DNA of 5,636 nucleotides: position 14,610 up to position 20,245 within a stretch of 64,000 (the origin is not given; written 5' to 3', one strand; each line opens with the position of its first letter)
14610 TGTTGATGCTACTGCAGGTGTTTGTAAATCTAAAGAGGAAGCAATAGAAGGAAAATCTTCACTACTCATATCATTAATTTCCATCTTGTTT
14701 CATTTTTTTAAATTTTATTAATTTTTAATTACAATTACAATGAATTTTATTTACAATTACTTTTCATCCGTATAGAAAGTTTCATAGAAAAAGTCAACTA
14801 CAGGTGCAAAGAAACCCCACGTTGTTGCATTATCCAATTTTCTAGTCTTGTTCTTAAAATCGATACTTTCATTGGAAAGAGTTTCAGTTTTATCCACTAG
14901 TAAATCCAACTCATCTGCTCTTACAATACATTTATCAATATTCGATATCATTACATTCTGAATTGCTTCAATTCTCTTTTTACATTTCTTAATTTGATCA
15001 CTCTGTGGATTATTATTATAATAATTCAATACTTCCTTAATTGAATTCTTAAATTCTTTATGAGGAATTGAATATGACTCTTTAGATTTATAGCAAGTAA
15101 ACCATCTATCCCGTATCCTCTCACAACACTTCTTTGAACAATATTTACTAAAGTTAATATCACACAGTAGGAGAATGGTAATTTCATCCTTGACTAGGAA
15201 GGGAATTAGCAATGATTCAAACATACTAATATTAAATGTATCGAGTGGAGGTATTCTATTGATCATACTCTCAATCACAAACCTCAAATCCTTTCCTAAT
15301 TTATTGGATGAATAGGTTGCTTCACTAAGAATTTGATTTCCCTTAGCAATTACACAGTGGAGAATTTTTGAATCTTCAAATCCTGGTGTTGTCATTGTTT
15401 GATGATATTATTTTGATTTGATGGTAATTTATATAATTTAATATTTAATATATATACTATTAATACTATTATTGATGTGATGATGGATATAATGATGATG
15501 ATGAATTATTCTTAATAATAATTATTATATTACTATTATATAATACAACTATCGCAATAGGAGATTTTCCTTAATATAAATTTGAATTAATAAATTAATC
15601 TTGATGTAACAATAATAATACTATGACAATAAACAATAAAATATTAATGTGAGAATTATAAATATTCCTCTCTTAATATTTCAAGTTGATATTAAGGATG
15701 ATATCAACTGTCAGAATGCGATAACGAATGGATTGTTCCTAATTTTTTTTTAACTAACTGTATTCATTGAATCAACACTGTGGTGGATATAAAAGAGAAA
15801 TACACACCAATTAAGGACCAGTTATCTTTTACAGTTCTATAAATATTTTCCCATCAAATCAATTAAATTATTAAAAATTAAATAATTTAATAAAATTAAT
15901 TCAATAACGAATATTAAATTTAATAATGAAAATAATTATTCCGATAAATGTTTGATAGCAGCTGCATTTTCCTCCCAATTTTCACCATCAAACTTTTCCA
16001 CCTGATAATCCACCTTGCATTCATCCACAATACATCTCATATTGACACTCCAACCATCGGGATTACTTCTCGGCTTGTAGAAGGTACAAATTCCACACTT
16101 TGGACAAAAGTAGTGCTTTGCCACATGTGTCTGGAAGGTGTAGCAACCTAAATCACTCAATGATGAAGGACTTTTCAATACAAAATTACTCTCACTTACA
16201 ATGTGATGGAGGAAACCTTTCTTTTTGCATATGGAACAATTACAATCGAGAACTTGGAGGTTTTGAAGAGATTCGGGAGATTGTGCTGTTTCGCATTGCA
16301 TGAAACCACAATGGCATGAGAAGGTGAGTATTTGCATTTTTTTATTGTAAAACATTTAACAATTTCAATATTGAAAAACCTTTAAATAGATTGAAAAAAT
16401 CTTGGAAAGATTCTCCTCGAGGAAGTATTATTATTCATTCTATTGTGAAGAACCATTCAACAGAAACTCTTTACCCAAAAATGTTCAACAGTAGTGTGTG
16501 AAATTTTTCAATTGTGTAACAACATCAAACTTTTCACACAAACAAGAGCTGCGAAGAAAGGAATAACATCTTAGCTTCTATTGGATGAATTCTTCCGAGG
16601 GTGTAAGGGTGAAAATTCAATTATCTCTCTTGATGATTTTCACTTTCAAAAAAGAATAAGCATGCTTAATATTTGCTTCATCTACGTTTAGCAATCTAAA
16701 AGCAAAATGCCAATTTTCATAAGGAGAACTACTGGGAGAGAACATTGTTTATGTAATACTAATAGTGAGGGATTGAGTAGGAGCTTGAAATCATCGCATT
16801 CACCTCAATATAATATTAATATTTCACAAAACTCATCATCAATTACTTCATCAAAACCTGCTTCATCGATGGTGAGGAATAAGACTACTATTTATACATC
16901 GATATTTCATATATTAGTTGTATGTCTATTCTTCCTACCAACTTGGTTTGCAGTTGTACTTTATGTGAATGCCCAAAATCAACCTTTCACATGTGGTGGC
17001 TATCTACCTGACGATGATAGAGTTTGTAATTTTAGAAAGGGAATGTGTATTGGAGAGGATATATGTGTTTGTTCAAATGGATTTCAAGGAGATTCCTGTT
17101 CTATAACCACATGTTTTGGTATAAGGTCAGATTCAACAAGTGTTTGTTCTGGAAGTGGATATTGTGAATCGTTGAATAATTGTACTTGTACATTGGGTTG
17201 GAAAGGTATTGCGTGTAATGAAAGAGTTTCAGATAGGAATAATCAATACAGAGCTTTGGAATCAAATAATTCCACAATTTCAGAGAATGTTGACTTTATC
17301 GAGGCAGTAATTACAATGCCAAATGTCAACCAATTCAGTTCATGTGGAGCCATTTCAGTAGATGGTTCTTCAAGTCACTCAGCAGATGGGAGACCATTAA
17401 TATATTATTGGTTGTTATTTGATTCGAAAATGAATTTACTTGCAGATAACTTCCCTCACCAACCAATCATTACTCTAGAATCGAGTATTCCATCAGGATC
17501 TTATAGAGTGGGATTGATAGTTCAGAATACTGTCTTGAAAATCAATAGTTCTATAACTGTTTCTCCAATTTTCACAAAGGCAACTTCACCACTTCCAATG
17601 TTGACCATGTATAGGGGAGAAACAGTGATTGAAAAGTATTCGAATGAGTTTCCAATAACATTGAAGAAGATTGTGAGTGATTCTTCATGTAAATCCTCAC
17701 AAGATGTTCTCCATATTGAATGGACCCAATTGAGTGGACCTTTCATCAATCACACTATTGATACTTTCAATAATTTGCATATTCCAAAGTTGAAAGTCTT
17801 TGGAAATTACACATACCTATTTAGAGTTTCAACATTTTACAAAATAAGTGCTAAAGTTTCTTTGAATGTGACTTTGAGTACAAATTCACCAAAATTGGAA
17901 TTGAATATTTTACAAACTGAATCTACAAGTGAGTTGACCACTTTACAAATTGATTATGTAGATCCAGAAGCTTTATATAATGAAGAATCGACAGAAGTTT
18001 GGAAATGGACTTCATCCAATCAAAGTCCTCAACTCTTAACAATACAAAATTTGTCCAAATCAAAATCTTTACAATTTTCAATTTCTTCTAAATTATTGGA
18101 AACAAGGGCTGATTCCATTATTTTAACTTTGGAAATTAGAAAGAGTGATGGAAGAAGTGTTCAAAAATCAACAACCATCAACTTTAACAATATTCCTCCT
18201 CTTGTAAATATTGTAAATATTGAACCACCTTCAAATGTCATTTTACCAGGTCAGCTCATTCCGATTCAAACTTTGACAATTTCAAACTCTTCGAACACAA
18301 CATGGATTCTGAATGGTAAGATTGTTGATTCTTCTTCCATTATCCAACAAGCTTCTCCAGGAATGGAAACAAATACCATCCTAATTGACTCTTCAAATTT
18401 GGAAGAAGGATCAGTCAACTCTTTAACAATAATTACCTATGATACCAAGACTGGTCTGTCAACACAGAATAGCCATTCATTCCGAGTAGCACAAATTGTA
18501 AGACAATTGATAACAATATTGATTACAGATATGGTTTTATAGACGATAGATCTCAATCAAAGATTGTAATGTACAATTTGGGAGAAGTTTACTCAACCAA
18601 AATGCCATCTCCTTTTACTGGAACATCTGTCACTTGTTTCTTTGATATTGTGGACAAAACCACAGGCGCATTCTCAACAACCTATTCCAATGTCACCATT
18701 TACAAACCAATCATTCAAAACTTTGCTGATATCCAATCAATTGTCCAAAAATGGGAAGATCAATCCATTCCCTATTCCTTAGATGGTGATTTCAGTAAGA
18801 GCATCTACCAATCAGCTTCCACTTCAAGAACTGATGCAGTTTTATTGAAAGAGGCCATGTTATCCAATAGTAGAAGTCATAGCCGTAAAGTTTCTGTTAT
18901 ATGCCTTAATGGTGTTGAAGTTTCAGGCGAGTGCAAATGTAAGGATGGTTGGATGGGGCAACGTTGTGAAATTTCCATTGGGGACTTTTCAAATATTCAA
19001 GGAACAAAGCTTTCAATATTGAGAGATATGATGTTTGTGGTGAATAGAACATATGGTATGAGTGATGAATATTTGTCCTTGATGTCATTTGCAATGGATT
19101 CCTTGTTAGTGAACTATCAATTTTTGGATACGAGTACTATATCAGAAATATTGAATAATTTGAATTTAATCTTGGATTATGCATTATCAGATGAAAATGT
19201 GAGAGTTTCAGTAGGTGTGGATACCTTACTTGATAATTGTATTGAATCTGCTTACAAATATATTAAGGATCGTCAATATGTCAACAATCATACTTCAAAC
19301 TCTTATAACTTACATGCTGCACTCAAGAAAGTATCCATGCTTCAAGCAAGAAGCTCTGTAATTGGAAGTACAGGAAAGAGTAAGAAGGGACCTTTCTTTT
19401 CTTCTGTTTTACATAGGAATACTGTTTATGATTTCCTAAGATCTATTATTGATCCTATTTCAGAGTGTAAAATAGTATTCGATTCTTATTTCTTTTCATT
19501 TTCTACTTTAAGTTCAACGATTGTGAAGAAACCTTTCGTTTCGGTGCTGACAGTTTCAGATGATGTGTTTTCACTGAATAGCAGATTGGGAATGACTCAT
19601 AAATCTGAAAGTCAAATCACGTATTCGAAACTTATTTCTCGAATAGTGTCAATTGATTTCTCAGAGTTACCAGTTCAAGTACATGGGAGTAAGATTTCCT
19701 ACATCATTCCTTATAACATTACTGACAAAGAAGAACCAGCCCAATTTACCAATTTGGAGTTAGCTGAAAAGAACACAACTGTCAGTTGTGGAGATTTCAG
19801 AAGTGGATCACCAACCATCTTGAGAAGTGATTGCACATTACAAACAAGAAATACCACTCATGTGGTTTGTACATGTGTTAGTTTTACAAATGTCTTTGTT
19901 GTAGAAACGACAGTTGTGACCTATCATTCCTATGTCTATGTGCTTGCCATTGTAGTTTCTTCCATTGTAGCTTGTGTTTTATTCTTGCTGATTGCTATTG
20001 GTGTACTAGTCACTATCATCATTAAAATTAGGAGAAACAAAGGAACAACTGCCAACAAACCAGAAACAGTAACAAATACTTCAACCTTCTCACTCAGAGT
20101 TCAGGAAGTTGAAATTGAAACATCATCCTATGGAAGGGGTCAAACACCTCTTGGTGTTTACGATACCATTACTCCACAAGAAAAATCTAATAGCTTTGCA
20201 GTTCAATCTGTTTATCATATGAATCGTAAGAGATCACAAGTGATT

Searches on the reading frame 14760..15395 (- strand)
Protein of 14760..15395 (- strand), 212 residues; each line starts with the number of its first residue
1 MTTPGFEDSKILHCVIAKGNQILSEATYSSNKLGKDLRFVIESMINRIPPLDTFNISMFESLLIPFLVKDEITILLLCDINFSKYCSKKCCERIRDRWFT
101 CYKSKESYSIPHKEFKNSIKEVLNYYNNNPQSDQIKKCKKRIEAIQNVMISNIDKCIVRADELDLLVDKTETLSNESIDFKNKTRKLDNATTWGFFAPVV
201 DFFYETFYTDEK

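Call 14: search_protein_families(library=pfam, proteins=[window:14760-15395:-], max_evalue=0.001)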
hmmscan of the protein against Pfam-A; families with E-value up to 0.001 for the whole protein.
window:14760-15395:- (212 aa): 1 family
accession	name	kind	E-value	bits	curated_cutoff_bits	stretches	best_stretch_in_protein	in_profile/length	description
PF00957.27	Synaptobrevin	-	2.7e-16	59.6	26.4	1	132-193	2-63/89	Synaptobrevin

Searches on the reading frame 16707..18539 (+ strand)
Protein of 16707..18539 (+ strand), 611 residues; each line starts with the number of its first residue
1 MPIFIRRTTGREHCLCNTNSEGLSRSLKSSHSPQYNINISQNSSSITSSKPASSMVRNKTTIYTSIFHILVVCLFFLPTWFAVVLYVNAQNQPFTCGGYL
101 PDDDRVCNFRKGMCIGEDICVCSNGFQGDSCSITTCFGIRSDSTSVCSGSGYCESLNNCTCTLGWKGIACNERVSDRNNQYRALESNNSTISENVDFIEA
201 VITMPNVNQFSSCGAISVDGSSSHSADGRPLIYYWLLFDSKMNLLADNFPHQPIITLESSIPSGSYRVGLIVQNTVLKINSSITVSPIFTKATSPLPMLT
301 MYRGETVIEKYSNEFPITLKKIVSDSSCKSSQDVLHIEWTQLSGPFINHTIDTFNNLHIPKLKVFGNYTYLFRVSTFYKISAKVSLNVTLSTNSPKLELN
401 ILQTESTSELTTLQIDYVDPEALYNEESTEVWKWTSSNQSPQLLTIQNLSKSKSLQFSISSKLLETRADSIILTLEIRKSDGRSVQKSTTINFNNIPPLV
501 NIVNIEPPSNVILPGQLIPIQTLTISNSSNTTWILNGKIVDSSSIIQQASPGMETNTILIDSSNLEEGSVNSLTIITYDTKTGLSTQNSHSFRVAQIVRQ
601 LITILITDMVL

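Call 9: search_protein_families(library=pfam, proteins=[window:16707-18539:+], max_evalue=0.01)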
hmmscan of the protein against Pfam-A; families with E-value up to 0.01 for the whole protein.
window:16707-18539:+ (611 aa): 3 families
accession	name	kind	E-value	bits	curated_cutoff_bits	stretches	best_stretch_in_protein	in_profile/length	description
PF25024.1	EGF_TEN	-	7.2e-07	29.5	65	1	110-181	70-133/234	Teneurin EGF domain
PF23106.1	EGF_Teneurin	-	5.1e-05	23.7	24.3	1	147-173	5-30/30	Teneurin-like EGF domain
PF07974.19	EGF_2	-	0.0002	22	22.1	1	145-170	6-32/32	EGF-like domain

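Call 26: search_protein_families(library=pfam, proteins=[window:16707-18539:+], max_evalue=10)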
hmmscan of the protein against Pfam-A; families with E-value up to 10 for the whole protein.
window:16707-18539:+ (611 aa): 8 families
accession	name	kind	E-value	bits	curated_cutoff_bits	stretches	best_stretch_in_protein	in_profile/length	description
PF25024.1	EGF_TEN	-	7.2e-07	29.5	65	1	110-181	70-133/234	Teneurin EGF domain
PF23106.1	EGF_Teneurin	-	5.1e-05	23.7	24.3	2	147-173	5-30/30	Teneurin-like EGF domain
PF07974.19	EGF_2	-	0.0002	22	22.1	2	145-170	6-32/32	EGF-like domain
PF23301.1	EGF_PEAR1L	-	0.047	14.2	37.5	2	111-136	15-40/49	Platelet endothelial aggregation receptor 1-like, EGF domain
PF14941.11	OAF_N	-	0.065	13.3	27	1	328-367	21-60/150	Out at first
PF25820.1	DUF7949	-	0.21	12.3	27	1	144-173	4-34/35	Domain of unknown function (DUF7949)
PF21195.4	EGF_C8A_B_C6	-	0.44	11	27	2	158-171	15-28/29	Complement components C8A/B/C6, EGF-like domain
PF21700.4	EGF_DL_JAG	-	6.3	7.4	27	1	151-172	3-24/26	Delta-like/Jagged, EGF-like domain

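Call 28: find_homologous_proteins(query=window:16707-18539:+, max_evalue=0.001)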
Query window:16707-18539:+ (611 aa): 2 proteins with E <= 0.001 among 6894 candidates.
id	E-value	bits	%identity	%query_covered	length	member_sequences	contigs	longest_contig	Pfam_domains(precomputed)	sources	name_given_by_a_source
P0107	7.1e-30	122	34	30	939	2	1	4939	PF22352.3,PF07974.20,PF25024.1,PF23301.2,PF23106.2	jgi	-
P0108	1.3e-19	88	47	13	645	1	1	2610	PF11999.14,PF07974.20,PF25024.1,PF23301.2,PF23106.2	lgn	-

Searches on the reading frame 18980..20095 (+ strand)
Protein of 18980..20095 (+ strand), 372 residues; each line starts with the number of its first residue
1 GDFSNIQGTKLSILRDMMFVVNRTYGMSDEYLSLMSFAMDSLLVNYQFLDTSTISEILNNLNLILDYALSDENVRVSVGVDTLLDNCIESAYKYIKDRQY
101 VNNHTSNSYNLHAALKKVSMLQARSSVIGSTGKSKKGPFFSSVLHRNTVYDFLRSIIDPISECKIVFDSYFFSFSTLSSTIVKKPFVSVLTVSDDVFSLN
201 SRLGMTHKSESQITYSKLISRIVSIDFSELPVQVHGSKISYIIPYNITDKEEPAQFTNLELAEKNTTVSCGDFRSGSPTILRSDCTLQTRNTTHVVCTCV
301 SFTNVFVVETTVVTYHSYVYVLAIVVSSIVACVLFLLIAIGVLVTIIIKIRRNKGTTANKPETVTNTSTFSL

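Call 48: search_solved_structures(query=A1, max_evalue=10)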
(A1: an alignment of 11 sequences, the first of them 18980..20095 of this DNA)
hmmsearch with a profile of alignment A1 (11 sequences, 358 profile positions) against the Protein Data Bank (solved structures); distinct sequences matched with E-value up to 10: 11.
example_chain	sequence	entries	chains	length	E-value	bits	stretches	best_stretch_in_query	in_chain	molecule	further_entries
7wy5_R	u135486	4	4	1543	5.8e-07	31.7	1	235-349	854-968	Isoform 3 of Adhesion G protein-coupled receptor L3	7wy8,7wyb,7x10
8jmt_A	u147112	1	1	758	2.5e-06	29.6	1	241-349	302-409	Adhesion G protein-coupled receptor L3,Soluble cytochrome b562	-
6vhh_B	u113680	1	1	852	0.00057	21.9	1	241-319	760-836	Adhesion G protein-coupled receptor L3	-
8x9s_R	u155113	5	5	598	0.001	21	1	262-347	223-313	Adhesion G-protein coupled receptor D1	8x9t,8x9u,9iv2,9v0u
7wxu_R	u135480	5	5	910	0.025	16.5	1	275-342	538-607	Adhesion G-protein coupled receptor F1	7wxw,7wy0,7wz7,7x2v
7wu3_R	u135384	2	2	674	0.051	15.5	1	275-342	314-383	Adhesion G-protein coupled receptor F1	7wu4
3a2f_B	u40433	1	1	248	0.61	11.9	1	44-92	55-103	DNA polymerase sliding clamp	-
1iz5_A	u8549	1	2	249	0.61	11.9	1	44-92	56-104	Proliferating cell nuclear antigen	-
1iz4_A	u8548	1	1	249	0.62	11.9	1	44-92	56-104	Proliferating cell nuclear antigen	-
1ge8_A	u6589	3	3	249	0.63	11.9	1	44-92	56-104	PROLIFERATION CELL NUCLEAR ANTIGEN | Proliferating Cell Nuclear Antigen | DNA polymerase sliding clamp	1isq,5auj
2l6w_A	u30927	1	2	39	1.3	10.9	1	323-354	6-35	Beta-type platelet-derived growth factor receptor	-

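Call 50: search_solved_structures(query=A1, max_evalue=0.001, show_alignments=2)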
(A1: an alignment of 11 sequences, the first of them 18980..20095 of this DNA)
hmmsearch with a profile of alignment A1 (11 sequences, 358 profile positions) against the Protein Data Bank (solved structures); distinct sequences matched with E-value up to 0.001: 3.
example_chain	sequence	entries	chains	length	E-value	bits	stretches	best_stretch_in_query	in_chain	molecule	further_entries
7wy5_R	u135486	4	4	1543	5.8e-07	31.7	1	235-349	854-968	Isoform 3 of Adhesion G protein-coupled receptor L3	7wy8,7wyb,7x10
8jmt_A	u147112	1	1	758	2.5e-06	29.6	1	241-349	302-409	Adhesion G protein-coupled receptor L3,Soluble cytochrome b562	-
6vhh_B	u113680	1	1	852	0.00057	21.9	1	241-319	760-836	Adhesion G protein-coupled receptor L3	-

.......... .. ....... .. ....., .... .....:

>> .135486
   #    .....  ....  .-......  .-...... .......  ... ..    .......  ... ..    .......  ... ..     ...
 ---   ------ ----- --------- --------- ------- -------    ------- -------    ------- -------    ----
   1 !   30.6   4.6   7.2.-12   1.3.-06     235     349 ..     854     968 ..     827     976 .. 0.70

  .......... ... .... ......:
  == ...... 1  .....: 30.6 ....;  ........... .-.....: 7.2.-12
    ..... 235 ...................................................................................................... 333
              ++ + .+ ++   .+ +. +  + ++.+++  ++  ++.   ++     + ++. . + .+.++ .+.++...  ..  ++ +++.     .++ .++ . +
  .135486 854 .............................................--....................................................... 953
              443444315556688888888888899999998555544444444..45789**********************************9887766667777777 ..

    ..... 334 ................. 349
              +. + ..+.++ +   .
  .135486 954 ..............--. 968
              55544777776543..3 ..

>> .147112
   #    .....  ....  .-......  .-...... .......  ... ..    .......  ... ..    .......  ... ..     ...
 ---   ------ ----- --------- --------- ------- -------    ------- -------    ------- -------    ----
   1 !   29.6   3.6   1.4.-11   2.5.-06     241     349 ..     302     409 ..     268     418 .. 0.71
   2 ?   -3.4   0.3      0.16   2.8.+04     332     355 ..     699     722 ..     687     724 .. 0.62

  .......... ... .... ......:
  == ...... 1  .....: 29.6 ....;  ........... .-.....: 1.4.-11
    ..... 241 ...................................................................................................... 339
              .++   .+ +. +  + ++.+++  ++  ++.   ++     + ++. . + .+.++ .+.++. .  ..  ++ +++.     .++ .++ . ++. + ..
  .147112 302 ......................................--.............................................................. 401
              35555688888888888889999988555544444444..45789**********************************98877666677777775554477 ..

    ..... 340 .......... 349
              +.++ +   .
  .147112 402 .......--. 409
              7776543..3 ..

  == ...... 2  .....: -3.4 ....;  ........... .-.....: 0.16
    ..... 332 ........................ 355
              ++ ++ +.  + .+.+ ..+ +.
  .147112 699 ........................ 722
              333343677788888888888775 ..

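Call 54: predict_structure(alignment_id=A1)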
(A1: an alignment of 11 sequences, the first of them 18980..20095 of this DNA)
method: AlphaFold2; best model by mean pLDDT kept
length: 372 residues; sequences in the alignment: 11
mean_pLDDT: 80.8   pTM: 0.73
mean pLDDT of the five models: 80.8, 80.4, 73.8, 72.8, 72.6
residues with pLDDT >= 90: 110; 70-90: 198; 50-70: 39; < 50: 25
segments of 3 or more residues with pLDDT < 50: 250-253, 355-372
pLDDT, mean of each block of 10 residues (from residue 1): 72 79 77 89 84 89 92 88 92 83 77 92 89 86 92 92 92 72 88 83 74 86 91 89 78 53 85 63 79 91 88 80 82 87 80 50 38 35
secondary structure, 60 per line:
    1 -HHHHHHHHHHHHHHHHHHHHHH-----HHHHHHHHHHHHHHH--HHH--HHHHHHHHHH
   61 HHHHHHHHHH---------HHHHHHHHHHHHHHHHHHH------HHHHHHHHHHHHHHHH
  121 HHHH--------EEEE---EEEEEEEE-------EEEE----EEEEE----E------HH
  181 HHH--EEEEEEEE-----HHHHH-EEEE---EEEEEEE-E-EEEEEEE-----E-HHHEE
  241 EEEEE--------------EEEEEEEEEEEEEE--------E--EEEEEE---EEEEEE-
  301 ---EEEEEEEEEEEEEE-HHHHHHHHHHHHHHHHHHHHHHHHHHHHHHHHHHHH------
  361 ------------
elements in order: H2-23 H29-43 H51-70 H80-98 H105-124 E133-136 E140-147 E155-158 E163-167 H179-183 E186-193 H199-203 E205-208 E212-218 E222-228 E239-245 E260-273 E285-290 E294-299 E304-317 H319-354

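Call 56: fold_search(model_id=the predicted structure, library=pdb)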
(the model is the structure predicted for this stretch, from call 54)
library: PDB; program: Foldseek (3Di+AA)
matches with E <= 10: 893; with E <= 0.001: 8
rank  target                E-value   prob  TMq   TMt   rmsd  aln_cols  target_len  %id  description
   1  8oek                  2.3e-11  1.00  0.53  0.57   5.0       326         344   13  Crystal structure of the HormR-GAIN domains of adhesion GPCR ADGRB2 (BAI2) in the uncleaved state (released 2023-05-31)
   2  4dlo_A                2.5e-11  1.00  0.54  0.57   5.4       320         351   10  Crystal structure of the GAIN and HormR domains of brain angiogenesis inhibitor 3 (BAI3) (released 2012-02-22)
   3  4dlo_B                2.6e-11  1.00  0.52  0.57   5.0       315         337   10  Crystal structure of the GAIN and HormR domains of brain angiogenesis inhibitor 3 (BAI3) (released 2012-02-22)
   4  8vy2_A                3.8e-09  1.00  0.50  0.17   6.5       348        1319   12  Structure of mCELSR1 extracellular region containing CADH9-GAIN domains (released 2025-05-07)
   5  4dlq_A                1.3e-08  1.00  0.42  0.44   8.6       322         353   10  Crystal structure of the GAIN and HormR domains of CIRL 1/Latrophilin 1 (CL1) (released 2012-02-22)
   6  8hc0_A                7.4e-07  1.00  0.49  0.50   5.9       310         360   12  Crystal structure of the extracellular domains of GPR110 (released 2023-09-13)
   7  8ikj                  5.9e-06  1.00  0.46  0.34   8.6       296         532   11  Cryo-EM structure of the inactive CD97 (released 2024-02-14)
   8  9y6s_9K               9.0e-04  0.96  0.26  0.19  17.0       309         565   10  96-nm repeat of the Leishmania tarentolae doublet microtubule (released 2025-12-17)
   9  2y7l_A                2.6e-02  0.09  0.11  0.12  20.6       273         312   11  Structure of N-terminal domain of Candida albicans Als9-2 in complex with human fibrinogen gamma peptide (released 2011-10-05)
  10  4ktr_A                6.6e-02  0.07  0.09  0.05  21.8       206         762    6  Crystal structure of 2-O-alpha-glucosylglycerol phosphorylase in complex with isofagomine and glycerol (released 2014-05-21)
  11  5vf5                  7.4e-02  0.09  0.08  0.08  17.3       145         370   10  Crystal structure of the vicilin from Solanum melongena, re-refinement (released 2017-12-06)
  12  6v7g                  7.9e-02  0.11  0.09  0.09  17.5       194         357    7  Binding of Benzoic Acid and Anions Within the Cupin Domains of the Vicillin Protein Canavalin from Jack Bean (canavalia  (released 2020-02-19)
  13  1uik_A                8.3e-02  0.08  0.09  0.09  16.6       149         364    8  Crystal structure of soybean beta-conglycinin alpha prime homotrimer (released 2004-07-16)
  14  2cv6                  8.8e-02  0.10  0.09  0.09  15.3       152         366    6  Crystal Structure of 8Salpha Globulin, the Major Seed Storage Protein of Mungbean (released 2006-06-27)
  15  2ea7_A                1.1e-01  0.09  0.09  0.09  16.6       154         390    6  Crystal Structure of Adzuki Bean 7S Globulin-1 (released 2008-02-05)
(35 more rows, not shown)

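Call 69: search_protein_families(library=pfam, alignment_id=A1, max_evalue=1)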
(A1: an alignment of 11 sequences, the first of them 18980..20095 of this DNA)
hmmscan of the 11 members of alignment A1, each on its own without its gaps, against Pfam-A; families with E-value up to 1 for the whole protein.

A. member 1, window:18980-20095:+ (372 aa): 1 family
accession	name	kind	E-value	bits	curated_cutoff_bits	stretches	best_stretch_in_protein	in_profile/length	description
PF06011.17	TRP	-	0.07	12.4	28.5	1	287-354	351-414/426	Transient receptor potential (TRP) ion channel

B. families by the number of members that match (of 11 scanned): 15 families
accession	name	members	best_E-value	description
PF01825.27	GPS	4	0.15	GPCR proteolysis site, GPS, motif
PF06011.17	TRP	2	0.0039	Transient receptor potential (TRP) ion channel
PF07204.16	Orthoreo_P10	1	0.004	Orthoreovirus membrane fusion protein p10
PF06365.17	CD34_antigen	1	0.0052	CD34/Podocalyxin family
PF02009.21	RIFIN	1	0.022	Rifin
PF13963.11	Transpos_assoc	1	0.042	Transposase-associated domain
PF11924.14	IAT_beta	1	0.089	Inverse autotransporter, beta-domain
PF08387.15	FBD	1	0.14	FBD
PF08824.15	Serine_rich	1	0.15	Serine rich protein interaction domain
PF05454.16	DAG1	1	0.15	Dystroglycan (Dystrophin-associated glycoprotein 1)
PF16311.10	TMEM100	1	0.16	Transmembrane protein 100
PF05559.16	DUF763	1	0.16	Protein of unknown function (DUF763)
PF09298.16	FAA_hydrolase_N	1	0.18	Fumarylacetoacetase N-terminal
PF17870.6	Insulin_TMD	1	0.53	Insulin receptor trans-membrane segment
PF16101.10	PRIMA1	1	0.75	Proline-rich membrane anchor 1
